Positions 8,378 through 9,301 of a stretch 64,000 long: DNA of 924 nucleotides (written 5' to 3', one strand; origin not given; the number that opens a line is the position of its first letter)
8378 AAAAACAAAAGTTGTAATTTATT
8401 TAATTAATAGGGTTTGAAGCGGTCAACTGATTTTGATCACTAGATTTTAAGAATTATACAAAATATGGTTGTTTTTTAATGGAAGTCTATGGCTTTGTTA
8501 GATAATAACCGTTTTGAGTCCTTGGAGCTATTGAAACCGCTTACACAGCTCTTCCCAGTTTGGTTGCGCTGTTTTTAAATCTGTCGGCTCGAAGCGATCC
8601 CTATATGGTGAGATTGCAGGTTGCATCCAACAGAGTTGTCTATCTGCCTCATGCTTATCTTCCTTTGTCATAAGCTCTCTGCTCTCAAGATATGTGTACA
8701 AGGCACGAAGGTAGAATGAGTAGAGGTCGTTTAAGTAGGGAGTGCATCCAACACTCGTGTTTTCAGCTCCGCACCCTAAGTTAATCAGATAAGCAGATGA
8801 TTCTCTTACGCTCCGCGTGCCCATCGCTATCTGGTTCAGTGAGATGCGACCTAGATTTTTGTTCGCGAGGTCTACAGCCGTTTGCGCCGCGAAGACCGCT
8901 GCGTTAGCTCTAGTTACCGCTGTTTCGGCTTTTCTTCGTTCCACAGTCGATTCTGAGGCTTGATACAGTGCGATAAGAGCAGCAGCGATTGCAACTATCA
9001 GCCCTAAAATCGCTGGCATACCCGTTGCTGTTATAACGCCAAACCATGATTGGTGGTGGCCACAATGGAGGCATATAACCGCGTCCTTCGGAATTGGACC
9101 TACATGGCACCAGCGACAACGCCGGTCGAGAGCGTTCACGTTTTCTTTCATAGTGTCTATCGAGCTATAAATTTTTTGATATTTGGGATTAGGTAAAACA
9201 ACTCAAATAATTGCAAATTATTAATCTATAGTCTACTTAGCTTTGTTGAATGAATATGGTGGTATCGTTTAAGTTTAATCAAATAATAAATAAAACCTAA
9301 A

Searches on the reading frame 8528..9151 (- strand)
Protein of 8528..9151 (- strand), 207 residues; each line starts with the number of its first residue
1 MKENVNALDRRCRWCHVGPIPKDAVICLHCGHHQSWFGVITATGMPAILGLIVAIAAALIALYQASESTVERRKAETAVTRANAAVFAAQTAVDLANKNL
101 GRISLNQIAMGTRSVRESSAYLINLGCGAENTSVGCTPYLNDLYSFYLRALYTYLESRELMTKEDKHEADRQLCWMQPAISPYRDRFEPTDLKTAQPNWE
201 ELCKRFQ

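Call 4: search_protein_families(library=pfam, proteins=[window:8528-9151:-], max_evalue=0.1)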
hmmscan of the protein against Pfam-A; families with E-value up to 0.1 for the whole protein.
window:8528-9151:- (207 aa): 2 families
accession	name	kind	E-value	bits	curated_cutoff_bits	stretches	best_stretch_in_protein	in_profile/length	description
PF07756.17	DUF1612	-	0.023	15.4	30.1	1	28-112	42-124/127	Protein of unknown function (DUF1612)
PF02892.21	zf-BED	-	0.088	13.3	20.6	0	14-32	4-24/44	BED zinc finger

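Call 9: search_protein_families(library=ncbifam, proteins=[window:8528-9151:-], max_evalue=0.1)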
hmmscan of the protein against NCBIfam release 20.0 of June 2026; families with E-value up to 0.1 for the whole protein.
window:8528-9151:- (207 aa): 3 families
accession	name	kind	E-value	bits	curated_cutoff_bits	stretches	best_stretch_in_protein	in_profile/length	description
NF053787.1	GlcN_PG_synth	equivalog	0.018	13.9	480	1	2-92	240-329/361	N-acetylglucosaminyl phosphatidylglycerol synthase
NF035925.1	Geo26A_fam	subfamily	0.037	13.9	40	1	38-77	153-192/197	geobacillin-26 family protein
NF040876.1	RHE_PE00001_fam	equivalog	0.038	13.2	250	1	30-115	227-310/371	RHE_PE00001 family protein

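Call 24: search_protein_families(library=padloc, proteins=[window:8528-9151:-], max_evalue=0.01)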
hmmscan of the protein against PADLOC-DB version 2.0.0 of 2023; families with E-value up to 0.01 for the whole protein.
window:8528-9151:- (207 aa): 0 families

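Call 25: search_protein_families(library=phrogs, proteins=[window:8528-9151:-], max_evalue=0.01)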
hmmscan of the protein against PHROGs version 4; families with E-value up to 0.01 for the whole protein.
window:8528-9151:- (207 aa): 0 families
